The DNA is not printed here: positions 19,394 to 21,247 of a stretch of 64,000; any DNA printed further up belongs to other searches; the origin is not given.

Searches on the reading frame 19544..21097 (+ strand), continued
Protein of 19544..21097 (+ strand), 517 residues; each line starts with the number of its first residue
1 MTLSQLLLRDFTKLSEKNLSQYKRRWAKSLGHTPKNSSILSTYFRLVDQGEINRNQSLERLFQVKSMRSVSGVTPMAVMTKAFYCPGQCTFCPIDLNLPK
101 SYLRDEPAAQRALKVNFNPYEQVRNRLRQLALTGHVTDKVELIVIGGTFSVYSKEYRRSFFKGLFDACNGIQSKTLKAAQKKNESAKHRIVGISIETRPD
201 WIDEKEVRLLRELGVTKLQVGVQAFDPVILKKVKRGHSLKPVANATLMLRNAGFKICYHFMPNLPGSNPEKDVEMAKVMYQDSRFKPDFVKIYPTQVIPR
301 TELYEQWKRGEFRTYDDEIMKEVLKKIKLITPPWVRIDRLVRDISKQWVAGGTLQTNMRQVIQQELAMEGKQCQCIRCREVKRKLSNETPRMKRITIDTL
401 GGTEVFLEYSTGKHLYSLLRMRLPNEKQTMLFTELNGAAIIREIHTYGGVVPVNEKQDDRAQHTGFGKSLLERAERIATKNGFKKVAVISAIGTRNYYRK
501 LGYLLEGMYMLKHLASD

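Call 56: search_protein_families(library=ncbifam, proteins=[L147:4361-4987:-, L147:5005-5871:-, L147:6445-7554:-, L147:7602-8276:-, L147:595-1440:-, L161:11455-12582:-, L161:12639-13187:-, L161:8370-9023:+, L161:13423-14172:+, L161:14314-14964:+], max_evalue=0.00001)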
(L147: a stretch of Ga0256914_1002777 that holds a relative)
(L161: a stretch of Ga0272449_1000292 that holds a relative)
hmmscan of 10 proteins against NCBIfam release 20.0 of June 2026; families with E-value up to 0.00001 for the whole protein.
L147:4361-4987:- (208 aa): 19 families
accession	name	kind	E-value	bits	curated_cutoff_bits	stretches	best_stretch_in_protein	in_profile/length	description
NF005592.0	PRK07322.1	subfamily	7.7e-72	240.5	143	1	30-207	2-178/180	adenine phosphoribosyltransferase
NF004689.0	PRK06031.1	equivalog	1e-19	70.8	175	1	27-199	27-202/233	phosphoribosyltransferase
TIGR01743.1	purR_Bsub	equivalog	8.6e-17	61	258.7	1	48-189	95-233/268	pur operon repressor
TIGR01090.1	apt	equivalog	3.9e-15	56.4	185.85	1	56-185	21-145/169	adenine phosphoribosyltransferase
NF002636.0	PRK02304.1-5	equivalog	5.6e-15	55.3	125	1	57-185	30-153/176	adenine phosphoribosyltransferase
NF040646.1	HPT_Archaea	equivalog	6.1e-15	55.3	200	1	68-192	41-157/184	hypoxanthine/guanine phosphoribosyltransferase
NF002634.0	PRK02304.1-3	equivalog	2e-14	53.7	170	1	57-187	31-156/182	adenine phosphoribosyltransferase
NF006328.0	PRK08558.1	equivalog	4.2e-14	52.7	184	1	58-191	88-218/238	adenine phosphoribosyltransferase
NF002635.0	PRK02304.1-4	subfamily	7.3e-14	51.7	146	1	65-190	38-156/188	adenine phosphoribosyltransferase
NF006671.0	PRK09219.1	equivalog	4.7e-12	45.8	177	1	57-181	26-149/192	xanthine phosphoribosyltransferase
NF009211.0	PRK12560.1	equivalog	5.9e-12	45.8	188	1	71-181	42-146/187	adenine phosphoribosyltransferase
TIGR00336.1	pyrE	equivalog_domain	6.6e-12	45.5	106.8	0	146-190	105-149/173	orotate phosphoribosyltransferase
NF002633.0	PRK02304.1-2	equivalog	1.8e-11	44.1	224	1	57-184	24-146/172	adenine phosphoribosyltransferase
NF002632.0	PRK02304.1-1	equivalog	5.6e-09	36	243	1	56-185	31-155/183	adenine phosphoribosyltransferase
TIGR01744.1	XPRTase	equivalog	1.4e-08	34.6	164.45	1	61-181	30-149/191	xanthine phosphoribosyltransferase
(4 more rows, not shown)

L147:5005-5871:- (288 aa): 2 families
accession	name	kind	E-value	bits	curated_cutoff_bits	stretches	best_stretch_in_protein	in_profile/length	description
TIGR04336.1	AmmeMemoSam_B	hypoth_equivalog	6.9e-70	235.4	26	1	17-285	4-269/270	AmmeMemoRadiSam system protein B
NF001987.0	PRK00782.1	equivalog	8.7e-54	182.5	295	1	14-286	3-265/267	MEMO1 family protein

L147:6445-7554:- (369 aa): 15 families
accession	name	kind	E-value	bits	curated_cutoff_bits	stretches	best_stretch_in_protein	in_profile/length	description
NF045640.1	AspGlyoxATaseBhcA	equivalog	1.3e-71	241.7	650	1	11-349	4-350/395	L-aspartate--glyoxylate aminotransferase BhcA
NF046070.1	PyrdoxPyrvTramin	equivalog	9.3e-56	189.2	600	1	15-361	9-362/369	pyridoxamine--pyruvate transaminase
TIGR03301.1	PhnW-AepZ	equivalog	6.7e-54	183.6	360.8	1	15-362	3-354/355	2-aminoethylphosphonate aminotransferase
NF010006.0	PRK13479.1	equivalog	3.8e-33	115.1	296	1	17-368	11-366/369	2-aminoethylphosphonate--pyruvate transaminase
TIGR02326.1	transamin_PhnW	equivalog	5.6e-33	114.5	400.8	1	41-363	32-360/363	2-aminoethylphosphonate--pyruvate transaminase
TIGR01366.1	serC_3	equivalog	5.1e-23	81.8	401.65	1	37-363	34-358/361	phosphoserine transaminase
NF003764.0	PRK05355.1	equivalog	1.6e-12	47.1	253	1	36-268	40-259/357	3-phosphoserine/phosphohydroxythreonine transaminase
TIGR01364.1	serC_1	equivalog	1.4e-10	40.6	443.6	1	36-277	37-268/358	phosphoserine transaminase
TIGR04343.1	egtE_PLP_lyase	equivalog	1.8e-09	36.9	400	1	64-226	75-232/370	ergothioneine biosynthesis PLP-dependent enzyme EgtE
TIGR03402.1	FeS_nifS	equivalog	1.1e-08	34.3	530.75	1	87-200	91-201/379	cysteine desulfurase NifS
TIGR01979.1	sufS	subfamily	3.4e-07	29.5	475.1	1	98-200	125-224/403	SufS family cysteine desulfurase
NF002841.0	PRK03080.1-2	equivalog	3.1e-06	26.4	477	1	37-222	41-219/389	phosphoserine transaminase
TIGR03235.1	DNA_S_dndA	equivalog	3.4e-06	26.6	480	1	102-217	108-219/353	cysteine desulfurase DndA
TIGR01977.1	am_tr_V_EF2568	hypoth_equivalog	5.8e-06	25.6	377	1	101-212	106-214/376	cysteine desulfurase family protein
TIGR03403.1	nifS_epsilon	equivalog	9.7e-06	24.6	587.7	0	98-197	106-202/382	NifS family cysteine desulfurase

L147:7602-8276:- (224 aa): 6 families
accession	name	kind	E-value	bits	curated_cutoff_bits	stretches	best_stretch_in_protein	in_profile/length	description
NF049868.1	FhaB_Rv0019c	equivalog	7.3e-25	87.9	125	1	5-95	66-156/158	FHA domain-containing protein FhaB/FipA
TIGR03354.1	VI_FHA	hypoth_equivalog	5.2e-18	66.1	120.25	1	20-165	19-170/420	type VI secretion system-associated FHA domain protein TagH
NF033760.1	gliding_GltG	equivalog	7.2e-18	64.5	650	1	8-175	7-180/650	adventurous gliding motility protein GltG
NF041660.2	oxygluDhInhib_OdhI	equivalog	2.6e-16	59.7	200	1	7-92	38-122/130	oxoglutarate dehydrogenase inhibitor Odhl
NF052573.1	HisKinEspAMyxo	equivalog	5.7e-15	54.4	1400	1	14-99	35-120/755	serine histidine kinase EspA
NF052403.1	ESX1TransRegEspM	equivalog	7.3e-06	25.1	550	1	7-76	12-79/367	ESX-1 type VII secretion system transcriptional regulator EspM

L147:595-1440:- (281 aa): 4 families
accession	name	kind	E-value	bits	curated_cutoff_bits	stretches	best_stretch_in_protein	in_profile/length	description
NF008866.0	PRK11899.1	equivalog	4.4e-80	269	359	1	2-274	6-280/283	prephenate dehydratase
NF008865.0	PRK11898.1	equivalog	5.1e-78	262.1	219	1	2-272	2-281/284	prephenate dehydratase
NF007910.0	PRK10622.1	equivalog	6.5e-52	176.7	577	1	3-270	105-378/386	bifunctional chorismate mutase/prephenate dehydratase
TIGR01268.1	Phe4hydrox_tetr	equivalog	6.5e-07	28.5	704.8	1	187-243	14-70/436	phenylalanine 4-monooxygenase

L161:11455-12582:- (375 aa): 14 families
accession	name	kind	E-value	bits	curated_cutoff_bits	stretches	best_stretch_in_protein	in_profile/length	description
TIGR04337.1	AmmeMemoSam_rS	hypoth_equivalog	2.2e-90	303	220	1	18-356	4-338/349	AmmeMemoRadiSam system radical SAM enzyme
TIGR04041.1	activase_YjjW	hypoth_equivalog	5e-16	58.9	250.2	1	139-267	111-240/276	YjjW family glycine radical enzyme activase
NF048010.1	SfplDhtActHpsHDes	equivalog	3e-15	55.8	430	1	96-266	93-264/298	(2S)-3-sulfopropanediol dehydratase activating enzyme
TIGR02493.1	PFLA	equivalog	1.5e-14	53.9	231.75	1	88-252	21-184/235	pyruvate formate-lyase-activating protein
TIGR02494.1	PFLE_PFLC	subfamily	1.1e-12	47.9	174.35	1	94-256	83-244/293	glycyl-radical enzyme activating protein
TIGR04395.1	cutC_activ_rSAM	equivalog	1.1e-11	44.5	360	1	96-253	91-247/309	choline TMA-lyase-activating enzyme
NF033719.1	ind_deCO2_activ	equivalog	4.8e-10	39.2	425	1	139-253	132-247/302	indoleacetate decarboxylase activase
TIGR04003.1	rSAM_BssD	equivalog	1.8e-09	37.2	496.45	1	132-253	124-246/314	[benzylsuccinate synthase]-activating enzyme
TIGR02495.1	NrdG2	equivalog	6e-09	35.5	131.15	1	80-251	14-180/193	anaerobic ribonucleoside-triphosphate reductase activating protein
NF048008.1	SfplDhtActHpfHKleb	equivalog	2.2e-08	33.8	500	1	95-252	87-243/308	(2S)-3-sulfopropanediol dehydratase activating enzyme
NF043069.1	T4HPD_activ_SAM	equivalog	8.6e-08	31.9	425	1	139-254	126-242/299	trans-4-hydroxy-L-proline dehydratase activase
NF033717.2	HPDL_rSAM_activ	equivalog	5.4e-07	29.2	420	1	99-252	96-249/311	4-hydroxyphenylacetate decarboxylase activase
NF008356.0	PRK11145.1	equivalog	2.4e-06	27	375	1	84-251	23-188/246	pyruvate formate lyase 1-activating protein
NF007483.0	PRK10076.1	equivalog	3.3e-06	26.5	326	1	134-255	116-237/292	[formate-C-acetyltransferase]-activating enzyme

L161:12639-13187:- (182 aa): 1 family
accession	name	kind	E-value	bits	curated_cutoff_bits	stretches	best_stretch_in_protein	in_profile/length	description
NF004469.0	PRK05800.1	equivalog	3.8e-60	202.5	161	1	4-181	3-170/173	bifunctional adenosylcobinamide kinase/adenosylcobinamide-phosphate guanylyltransferase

L161:8370-9023:+ (217 aa): 0 families

L161:13423-14172:+ (249 aa): 0 families

L161:14314-14964:+ (216 aa): 0 families

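Call 57: find_homologous_proteins(query=L131:7513-8964:-, max_evalue=1e-30)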
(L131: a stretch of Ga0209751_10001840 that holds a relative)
Query L131:7513-8964:- (483 aa): 6751 proteins with E <= 1e-30 among 8000 candidates; the best 120 are listed.
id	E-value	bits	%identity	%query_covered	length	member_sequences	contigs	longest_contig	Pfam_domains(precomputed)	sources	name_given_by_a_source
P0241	0.0e+0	1077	100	99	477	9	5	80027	PF01871.23,PF01875.23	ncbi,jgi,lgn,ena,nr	ncbi:MAG TPA: AmmeMemoRadiSam system protein B [Anaerolineae bacterium]|nr:AmmeMemoRadiSam system pr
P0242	8.5e-242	821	77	97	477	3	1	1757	PF01871.23,PF01875.23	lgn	-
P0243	9.9e-236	801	76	97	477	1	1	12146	PF01871.23,PF01875.23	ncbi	-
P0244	6.1e-235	798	75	99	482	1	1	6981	PF01871.23,PF01875.23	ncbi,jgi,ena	ncbi:MAG TPA: AmmeMemoRadiSam system protein B [Anaerolineae bacterium]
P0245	7.9e-234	795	75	99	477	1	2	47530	PF01871.23,PF01875.23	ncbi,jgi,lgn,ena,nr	ncbi:MAG TPA: AmmeMemoRadiSam system protein B [Anaerolineae bacterium]|nr:AmmeMemoRadiSam system pr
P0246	8.0e-233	791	75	97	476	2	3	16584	PF01871.23,PF01875.23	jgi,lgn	jgi:hypothetical protein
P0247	1.9e-231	787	74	96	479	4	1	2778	PF01871.23,PF01875.23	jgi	jgi:AmmeMemoRadiSam system protein B/AmmeMemoRadiSam system protein A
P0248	3.7e-226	770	73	97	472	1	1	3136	PF01871.23,PF01875.23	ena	-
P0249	5.1e-225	766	73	96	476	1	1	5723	PF01871.23,PF01875.23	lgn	-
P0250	5.2e-224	762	72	97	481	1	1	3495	PF01871.23,PF01875.23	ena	-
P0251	7.6e-224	762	74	95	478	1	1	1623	PF01871.23,PF01875.23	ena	-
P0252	5.1e-223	759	74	96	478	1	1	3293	PF01871.23,PF01875.23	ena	-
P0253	3.7e-222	756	72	98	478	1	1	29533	PF01871.23,PF01875.23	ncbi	-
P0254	4.2e-216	736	70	96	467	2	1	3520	PF01871.23,PF01875.23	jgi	jgi:AmmeMemoRadiSam system protein B/AmmeMemoRadiSam system protein A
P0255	1.9e-211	721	73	92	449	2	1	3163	PF01871.23,PF01875.23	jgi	jgi:AmmeMemoRadiSam system protein B/AmmeMemoRadiSam system protein A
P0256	9.3e-198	676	63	98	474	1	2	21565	PF01871.23,PF01875.23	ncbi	-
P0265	2.3e-188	645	61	98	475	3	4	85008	PF01871.23,PF01875.23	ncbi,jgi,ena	-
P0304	1.8e-182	625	60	96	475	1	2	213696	PF01871.23,PF01875.23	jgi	jgi:AmmeMemoRadiSam system protein B/AmmeMemoRadiSam system protein A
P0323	1.4e-174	599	57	98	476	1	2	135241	PF01871.23,PF01875.23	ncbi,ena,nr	ncbi:hypothetical protein TFLX_02525 [Thermoflexales bacterium]|nr:hypothetical protein TFLX_02525 [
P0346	2.2e-149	516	53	97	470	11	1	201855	PF01871.23,PF01875.23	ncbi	-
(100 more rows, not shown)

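Call 58: find_encoding_contigs(protein=P0265, flank=6000, max_places=1)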
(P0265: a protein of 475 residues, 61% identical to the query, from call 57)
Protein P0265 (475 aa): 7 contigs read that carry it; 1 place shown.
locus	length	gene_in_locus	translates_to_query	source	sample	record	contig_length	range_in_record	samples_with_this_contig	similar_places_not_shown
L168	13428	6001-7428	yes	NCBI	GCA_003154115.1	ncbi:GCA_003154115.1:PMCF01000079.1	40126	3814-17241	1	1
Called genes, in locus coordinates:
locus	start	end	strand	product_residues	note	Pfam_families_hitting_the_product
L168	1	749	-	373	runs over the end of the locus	PF25293:Beta-prop_EMC1_N (weak), PF13360:PQQ_2 (weak)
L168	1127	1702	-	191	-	PF08502:LeuA_dimer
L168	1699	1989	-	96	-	-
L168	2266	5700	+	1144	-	PF16927:HisKA_7TM, PF00989:PAS, PF08448:PAS_4, PF13188:PAS_8, PF08448:PAS_4, PF01590:GAF, PF13185:GAF_2, PF13492:GAF_3, +7 more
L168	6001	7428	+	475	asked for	PF01875:Memo, PF01871:AMMECR1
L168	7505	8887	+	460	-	PF01212:Beta_elim_lyase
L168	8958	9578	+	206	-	PF05724:TPMT, PF03848:TehB, PF13489:Methyltransf_23, PF09445:Methyltransf_15, PF13649:Methyltransf_25, PF13847:Methyltransf_31, PF08241:Methyltransf_11, PF08242:Methyltransf_12, +1 more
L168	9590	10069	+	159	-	PF01613:Flavin_Reduct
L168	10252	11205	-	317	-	PF00491:Arginase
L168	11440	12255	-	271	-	PF01694:Rhomboid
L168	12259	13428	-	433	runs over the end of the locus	PF00515:TPR_1 (faint), PF07719:TPR_2 (faint), PF13174:TPR_6 (faint), PF13176:TPR_7 (faint), PF12773:DZR, PF13432:TPR_16 (weak), PF13431:TPR_17 (weak), PF13428:TPR_14 (weak), +5 more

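Call 59: find_encoding_contigs(protein=P0304, flank=6000, max_places=1)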
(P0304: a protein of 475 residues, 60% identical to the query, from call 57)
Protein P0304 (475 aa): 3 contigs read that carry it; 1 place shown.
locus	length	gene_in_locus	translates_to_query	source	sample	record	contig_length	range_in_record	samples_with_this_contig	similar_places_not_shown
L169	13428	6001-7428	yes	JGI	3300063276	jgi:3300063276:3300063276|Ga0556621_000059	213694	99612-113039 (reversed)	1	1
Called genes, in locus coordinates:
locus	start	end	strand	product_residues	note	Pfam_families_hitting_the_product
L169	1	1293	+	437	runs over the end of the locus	PF00438:S-AdoMet_synt_N, PF02772:S-AdoMet_synt_M, PF02773:S-AdoMet_synt_C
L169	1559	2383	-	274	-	PF09678:Caa3_CtaG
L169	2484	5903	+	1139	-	PF16927:HisKA_7TM, PF00989:PAS, PF08448:PAS_4, PF13188:PAS_8, PF13426:PAS_9, PF00989:PAS, PF08448:PAS_4, PF01590:GAF, +8 more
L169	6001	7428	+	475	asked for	PF01875:Memo, PF01871:AMMECR1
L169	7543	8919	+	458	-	PF01212:Beta_elim_lyase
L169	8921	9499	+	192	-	PF05724:TPMT, PF03848:TehB, PF13489:Methyltransf_23, PF05175:MTS (weak), PF13847:Methyltransf_31, PF08241:Methyltransf_11, PF08242:Methyltransf_12, PF13649:Methyltransf_25, +1 more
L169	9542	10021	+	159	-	PF01613:Flavin_Reduct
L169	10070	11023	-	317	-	PF00491:Arginase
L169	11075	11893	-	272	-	PF01694:Rhomboid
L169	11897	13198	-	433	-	PF12773:DZR, PF13432:TPR_16 (weak), PF00515:TPR_1 (weak), PF07719:TPR_2 (weak), PF13181:TPR_8 (weak), PF13414:TPR_11, PF13428:TPR_14 (weak), PF23914:TPR_CcmH_CycH, +8 more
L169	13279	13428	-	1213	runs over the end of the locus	PF17757:UvrB_inter, PF02559:CarD_TRCF_RID, PF00270:DEAD, PF04851:ResIII, PF00271:Helicase_C, PF03461:TRCF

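Call 60: find_encoding_contigs(protein=P0323, flank=6000, max_places=1)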
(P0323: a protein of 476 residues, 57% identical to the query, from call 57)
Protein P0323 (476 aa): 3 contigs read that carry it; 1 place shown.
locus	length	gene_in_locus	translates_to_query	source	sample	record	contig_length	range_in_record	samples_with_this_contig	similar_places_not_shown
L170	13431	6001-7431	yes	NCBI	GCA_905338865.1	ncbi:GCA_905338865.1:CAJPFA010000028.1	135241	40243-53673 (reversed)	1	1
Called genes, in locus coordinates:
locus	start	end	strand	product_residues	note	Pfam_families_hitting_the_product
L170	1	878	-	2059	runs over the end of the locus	PF17210:SdrD_B, PF13620:CarboxypepD_reg, PF17210:SdrD_B, PF22904:NOMO1-like_2nd (weak), PF17210:SdrD_B, PF17210:SdrD_B, PF17210:SdrD_B, PF20009:GEVED, +8 more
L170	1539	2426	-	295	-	PF09678:Caa3_CtaG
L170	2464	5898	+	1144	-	PF16927:HisKA_7TM, PF00989:PAS, PF08448:PAS_4, PF13188:PAS_8, PF13426:PAS_9, PF08448:PAS_4, PF01590:GAF, PF13185:GAF_2, +8 more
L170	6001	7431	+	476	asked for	PF01875:Memo, PF01871:AMMECR1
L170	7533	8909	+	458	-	PF01212:Beta_elim_lyase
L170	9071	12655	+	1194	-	PF03704:BTAD, PF07719:TPR_2 (faint), PF13191:AAA_16, PF13181:TPR_8 (faint), PF17874:TPR_MalT (weak), PF13424:TPR_12 (weak)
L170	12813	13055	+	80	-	-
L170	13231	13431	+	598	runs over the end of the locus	PF13229:Beta_helix, PF05048:NosD, PF13229:Beta_helix, PF05048:NosD (weak), PF13229:Beta_helix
